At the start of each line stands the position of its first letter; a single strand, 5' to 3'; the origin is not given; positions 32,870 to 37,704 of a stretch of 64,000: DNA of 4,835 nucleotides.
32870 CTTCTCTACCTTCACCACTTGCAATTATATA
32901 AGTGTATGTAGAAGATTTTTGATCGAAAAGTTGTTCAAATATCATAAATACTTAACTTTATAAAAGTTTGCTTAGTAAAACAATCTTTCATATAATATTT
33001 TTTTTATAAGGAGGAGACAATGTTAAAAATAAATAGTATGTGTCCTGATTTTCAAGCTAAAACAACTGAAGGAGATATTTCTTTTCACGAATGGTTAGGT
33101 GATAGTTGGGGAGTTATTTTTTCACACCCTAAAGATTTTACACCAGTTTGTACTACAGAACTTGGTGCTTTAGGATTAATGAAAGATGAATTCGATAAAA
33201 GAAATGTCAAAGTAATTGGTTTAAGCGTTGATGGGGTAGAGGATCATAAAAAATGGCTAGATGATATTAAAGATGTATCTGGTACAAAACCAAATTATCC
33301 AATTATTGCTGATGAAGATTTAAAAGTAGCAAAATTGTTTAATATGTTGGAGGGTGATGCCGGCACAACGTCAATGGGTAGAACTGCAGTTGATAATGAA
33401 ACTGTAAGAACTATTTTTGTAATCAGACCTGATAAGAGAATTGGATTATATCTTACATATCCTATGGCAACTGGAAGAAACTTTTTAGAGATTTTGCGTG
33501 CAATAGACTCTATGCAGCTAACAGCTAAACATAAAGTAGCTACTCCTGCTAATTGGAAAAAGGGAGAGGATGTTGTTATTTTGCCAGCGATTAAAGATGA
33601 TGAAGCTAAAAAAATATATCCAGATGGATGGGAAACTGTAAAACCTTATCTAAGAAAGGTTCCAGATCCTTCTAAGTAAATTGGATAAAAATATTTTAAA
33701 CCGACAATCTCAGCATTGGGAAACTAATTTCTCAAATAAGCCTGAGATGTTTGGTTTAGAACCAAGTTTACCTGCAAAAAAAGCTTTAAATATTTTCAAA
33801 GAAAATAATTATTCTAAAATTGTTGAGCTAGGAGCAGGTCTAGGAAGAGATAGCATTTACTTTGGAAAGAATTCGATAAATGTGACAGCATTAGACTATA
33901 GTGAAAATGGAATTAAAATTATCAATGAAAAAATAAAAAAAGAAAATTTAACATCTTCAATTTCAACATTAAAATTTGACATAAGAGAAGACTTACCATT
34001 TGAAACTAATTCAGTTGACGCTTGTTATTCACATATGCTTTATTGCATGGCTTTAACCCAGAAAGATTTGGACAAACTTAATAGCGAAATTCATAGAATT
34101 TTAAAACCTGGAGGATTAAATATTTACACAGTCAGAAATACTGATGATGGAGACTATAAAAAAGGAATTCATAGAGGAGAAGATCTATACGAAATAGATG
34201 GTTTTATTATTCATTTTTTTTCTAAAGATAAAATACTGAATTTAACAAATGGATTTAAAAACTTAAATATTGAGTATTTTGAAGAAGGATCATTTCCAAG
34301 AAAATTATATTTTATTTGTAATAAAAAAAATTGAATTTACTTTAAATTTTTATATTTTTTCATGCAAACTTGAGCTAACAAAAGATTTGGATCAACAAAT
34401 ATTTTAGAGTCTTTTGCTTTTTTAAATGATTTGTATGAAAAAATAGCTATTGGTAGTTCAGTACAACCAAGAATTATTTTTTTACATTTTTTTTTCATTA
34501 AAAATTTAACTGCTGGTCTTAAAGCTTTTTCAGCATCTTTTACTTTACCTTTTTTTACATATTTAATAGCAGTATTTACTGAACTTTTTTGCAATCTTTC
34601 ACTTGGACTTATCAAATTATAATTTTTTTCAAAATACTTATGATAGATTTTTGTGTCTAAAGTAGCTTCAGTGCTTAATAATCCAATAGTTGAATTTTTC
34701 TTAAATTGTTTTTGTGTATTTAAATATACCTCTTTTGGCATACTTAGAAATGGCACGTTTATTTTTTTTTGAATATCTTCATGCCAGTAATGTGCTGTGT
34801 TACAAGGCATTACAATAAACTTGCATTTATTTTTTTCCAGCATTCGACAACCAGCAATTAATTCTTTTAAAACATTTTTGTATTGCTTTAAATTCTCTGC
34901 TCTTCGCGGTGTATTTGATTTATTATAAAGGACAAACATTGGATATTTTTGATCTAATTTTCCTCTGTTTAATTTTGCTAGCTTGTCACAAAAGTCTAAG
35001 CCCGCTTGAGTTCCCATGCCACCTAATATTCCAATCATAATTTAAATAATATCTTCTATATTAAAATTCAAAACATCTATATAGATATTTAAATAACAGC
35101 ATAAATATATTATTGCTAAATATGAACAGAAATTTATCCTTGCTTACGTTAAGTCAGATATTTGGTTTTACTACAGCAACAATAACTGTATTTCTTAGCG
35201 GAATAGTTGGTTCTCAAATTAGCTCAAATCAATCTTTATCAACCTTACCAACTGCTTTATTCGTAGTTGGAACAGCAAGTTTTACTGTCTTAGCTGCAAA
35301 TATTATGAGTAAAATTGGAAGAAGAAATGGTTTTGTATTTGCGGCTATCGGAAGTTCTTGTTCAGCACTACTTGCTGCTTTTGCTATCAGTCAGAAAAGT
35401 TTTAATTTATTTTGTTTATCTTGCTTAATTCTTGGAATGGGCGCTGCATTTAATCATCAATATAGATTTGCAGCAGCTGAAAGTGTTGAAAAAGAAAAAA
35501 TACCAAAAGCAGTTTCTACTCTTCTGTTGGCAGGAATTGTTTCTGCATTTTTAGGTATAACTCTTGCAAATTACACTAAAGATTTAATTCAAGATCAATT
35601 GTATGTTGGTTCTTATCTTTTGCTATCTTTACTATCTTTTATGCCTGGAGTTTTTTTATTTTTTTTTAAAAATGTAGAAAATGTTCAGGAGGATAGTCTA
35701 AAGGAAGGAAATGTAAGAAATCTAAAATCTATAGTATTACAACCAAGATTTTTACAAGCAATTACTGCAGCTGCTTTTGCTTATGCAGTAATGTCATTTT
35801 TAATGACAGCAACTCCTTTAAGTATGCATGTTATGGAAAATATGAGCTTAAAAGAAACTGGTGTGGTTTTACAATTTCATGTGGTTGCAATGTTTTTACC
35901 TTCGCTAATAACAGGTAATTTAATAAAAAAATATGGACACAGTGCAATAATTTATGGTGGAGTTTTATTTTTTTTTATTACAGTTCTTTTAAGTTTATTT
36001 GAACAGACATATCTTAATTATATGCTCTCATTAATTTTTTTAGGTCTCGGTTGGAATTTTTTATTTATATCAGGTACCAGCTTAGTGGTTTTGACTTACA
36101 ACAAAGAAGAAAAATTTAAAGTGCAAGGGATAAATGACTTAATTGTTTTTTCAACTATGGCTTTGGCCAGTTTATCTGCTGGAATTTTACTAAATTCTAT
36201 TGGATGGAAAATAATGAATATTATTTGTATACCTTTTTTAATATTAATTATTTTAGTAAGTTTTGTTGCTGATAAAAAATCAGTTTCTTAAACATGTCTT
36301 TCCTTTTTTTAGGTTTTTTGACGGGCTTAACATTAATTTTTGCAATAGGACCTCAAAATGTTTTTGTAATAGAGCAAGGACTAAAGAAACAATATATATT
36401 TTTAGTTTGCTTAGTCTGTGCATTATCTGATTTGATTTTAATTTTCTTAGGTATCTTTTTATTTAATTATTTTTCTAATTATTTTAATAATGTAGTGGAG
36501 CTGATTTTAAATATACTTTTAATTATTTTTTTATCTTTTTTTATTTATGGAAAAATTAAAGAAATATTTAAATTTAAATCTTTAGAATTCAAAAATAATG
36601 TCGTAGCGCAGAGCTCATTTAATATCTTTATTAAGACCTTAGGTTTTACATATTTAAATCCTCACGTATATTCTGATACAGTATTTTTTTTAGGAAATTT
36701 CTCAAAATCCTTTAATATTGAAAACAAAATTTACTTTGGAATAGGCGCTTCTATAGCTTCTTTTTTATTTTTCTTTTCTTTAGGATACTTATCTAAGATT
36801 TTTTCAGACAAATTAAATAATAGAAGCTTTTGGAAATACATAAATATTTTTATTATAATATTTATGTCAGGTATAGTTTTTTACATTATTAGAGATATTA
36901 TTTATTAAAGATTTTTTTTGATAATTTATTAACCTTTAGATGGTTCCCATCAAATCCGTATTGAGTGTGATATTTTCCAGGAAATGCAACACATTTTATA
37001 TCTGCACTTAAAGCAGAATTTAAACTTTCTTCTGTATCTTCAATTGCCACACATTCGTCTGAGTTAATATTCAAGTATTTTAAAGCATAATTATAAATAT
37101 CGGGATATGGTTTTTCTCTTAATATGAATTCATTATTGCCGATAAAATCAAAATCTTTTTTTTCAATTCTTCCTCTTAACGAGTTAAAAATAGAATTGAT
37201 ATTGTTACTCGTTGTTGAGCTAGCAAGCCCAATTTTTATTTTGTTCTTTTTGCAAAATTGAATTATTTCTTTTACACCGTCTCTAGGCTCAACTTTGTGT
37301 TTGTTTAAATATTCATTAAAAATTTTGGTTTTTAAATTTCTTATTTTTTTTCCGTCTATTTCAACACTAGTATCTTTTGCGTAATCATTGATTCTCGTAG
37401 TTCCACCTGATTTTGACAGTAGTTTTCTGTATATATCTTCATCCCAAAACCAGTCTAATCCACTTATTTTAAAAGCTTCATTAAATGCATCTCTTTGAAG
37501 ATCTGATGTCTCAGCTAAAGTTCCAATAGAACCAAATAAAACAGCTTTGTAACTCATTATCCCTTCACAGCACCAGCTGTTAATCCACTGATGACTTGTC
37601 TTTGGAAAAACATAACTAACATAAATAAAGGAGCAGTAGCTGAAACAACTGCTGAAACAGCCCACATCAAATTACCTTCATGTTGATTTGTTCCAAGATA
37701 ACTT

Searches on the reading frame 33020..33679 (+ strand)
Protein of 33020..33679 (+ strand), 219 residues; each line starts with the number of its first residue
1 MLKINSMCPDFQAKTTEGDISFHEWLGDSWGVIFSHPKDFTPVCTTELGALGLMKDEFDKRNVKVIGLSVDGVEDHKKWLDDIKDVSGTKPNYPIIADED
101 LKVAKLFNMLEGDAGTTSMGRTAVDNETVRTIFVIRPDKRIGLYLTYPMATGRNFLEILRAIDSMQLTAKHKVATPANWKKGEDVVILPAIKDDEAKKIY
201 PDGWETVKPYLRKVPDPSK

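Call 21: search_protein_families(library=pfam, proteins=[window:33020-33679:+], max_evalue=0.001)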
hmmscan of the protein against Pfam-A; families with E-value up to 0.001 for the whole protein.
window:33020-33679:+ (219 aa): 3 families
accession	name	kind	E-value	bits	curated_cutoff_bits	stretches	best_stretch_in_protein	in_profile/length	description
PF00578.27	AhpC-TSA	-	6.3e-28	97.7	26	1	5-141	2-121/124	AhpC/TSA family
PF10417.14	1-cysPrx_C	-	3e-12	46.7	21.1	1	165-203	2-41/41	C-terminal domain of 1-Cys peroxiredoxin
PF08534.16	Redoxin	-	1.5e-08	35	26.6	1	8-124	6-121/148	Redoxin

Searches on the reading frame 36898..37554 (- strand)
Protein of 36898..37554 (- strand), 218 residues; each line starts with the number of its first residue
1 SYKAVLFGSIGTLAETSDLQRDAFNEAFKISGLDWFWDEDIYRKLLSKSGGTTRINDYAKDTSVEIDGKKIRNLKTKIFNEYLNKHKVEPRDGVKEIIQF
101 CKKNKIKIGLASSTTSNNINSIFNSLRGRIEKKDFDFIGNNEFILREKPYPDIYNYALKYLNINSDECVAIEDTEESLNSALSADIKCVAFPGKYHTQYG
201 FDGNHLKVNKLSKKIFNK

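Call 3: search_protein_families(library=pfam, proteins=[window:36898-37554:-], max_evalue=0.01)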
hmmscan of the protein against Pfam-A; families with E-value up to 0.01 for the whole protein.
window:36898-37554:- (218 aa): 3 families
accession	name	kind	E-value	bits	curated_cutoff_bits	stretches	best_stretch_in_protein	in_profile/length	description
PF13419.12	HAD_2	-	3.7e-22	79.7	23.8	1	11-190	7-177/178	Haloacid dehalogenase-like hydrolase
PF00702.32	Hydrolase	-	5.2e-16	60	26.4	1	2-181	1-187/191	haloacid dehalogenase-like hydrolase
PF13242.12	Hydrolase_like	-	0.0094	16.3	22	0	147-190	3-47/75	HAD-hyrolase-like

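Call 4: search_protein_families(library=ncbifam, proteins=[window:36898-37554:-], max_evalue=0.01)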
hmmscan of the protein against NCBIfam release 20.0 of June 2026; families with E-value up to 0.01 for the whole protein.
window:36898-37554:- (218 aa): 21 families
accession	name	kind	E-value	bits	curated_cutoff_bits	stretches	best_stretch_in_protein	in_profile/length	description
TIGR02009.1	PGMB-YQAB-SF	subfamily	1.4e-21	77.5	153.35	1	2-190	1-185/186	beta-phosphoglucomutase family hydrolase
TIGR01990.1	bPGM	equivalog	8.9e-19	68.2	189.4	1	3-190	2-185/187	beta-phosphoglucomutase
NF008087.0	PRK10826.1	equivalog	1.6e-16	60.6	191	1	86-197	89-197/222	hexitol phosphatase HxpB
NF009804.0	PRK13288.1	equivalog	1.4e-10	41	218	1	3-189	4-179/215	pyrophosphatase PpaX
TIGR01509.1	HAD-SF-IA-v3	subfamily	3.4e-10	40.3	29.4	1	65-189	41-152/154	HAD-IA family hydrolase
NF053653.1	InDiPhoBT2121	equivalog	1.4e-09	37.9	245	1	3-190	2-185/216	inorganic diphosphatase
NF046057.1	bifunc_MtlD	equivalog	3e-09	35.8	800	1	62-189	65-189/683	bifunctional mannitol-1-phosphate dehydrogenase/phosphatase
TIGR02252.1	DREG-2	subfamily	3.5e-08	33.5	155.2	1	58-174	75-186/203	HAD hydrolase, REG-2-like, family IA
NF008000.0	PRK10725.1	equivalog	5.7e-08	33.1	215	1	2-189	5-183/188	fructose-1-phosphate/6-phosphogluconate phosphatase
TIGR02253.1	CTE7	subfamily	2.4e-07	30.8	169.75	1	3-194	3-197/221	TIGR02253 family HAD-type hydrolase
TIGR01422.2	phosphonatase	equivalog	3.6e-06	26.5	220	1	63-190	73-198/251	phosphonoacetaldehyde hydrolase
TIGR01454.1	AHBA_synth_RP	hypoth_equivalog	6.3e-06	26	246.65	1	85-190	71-173/205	AHBA synthesis associated protein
NF008610.0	PRK11587.1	equivalog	1.9e-05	24.1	282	1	141-194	131-184/219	sugar phosphatase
TIGR03351.1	PhnX-like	hypoth_equivalog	7.5e-05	22.8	218.9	1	77-189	75-187/220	phosphonatase-like hydrolase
NF009698.0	PRK13223.1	equivalog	0.00016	21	466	1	78-195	88-204/272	phosphoglycolate phosphatase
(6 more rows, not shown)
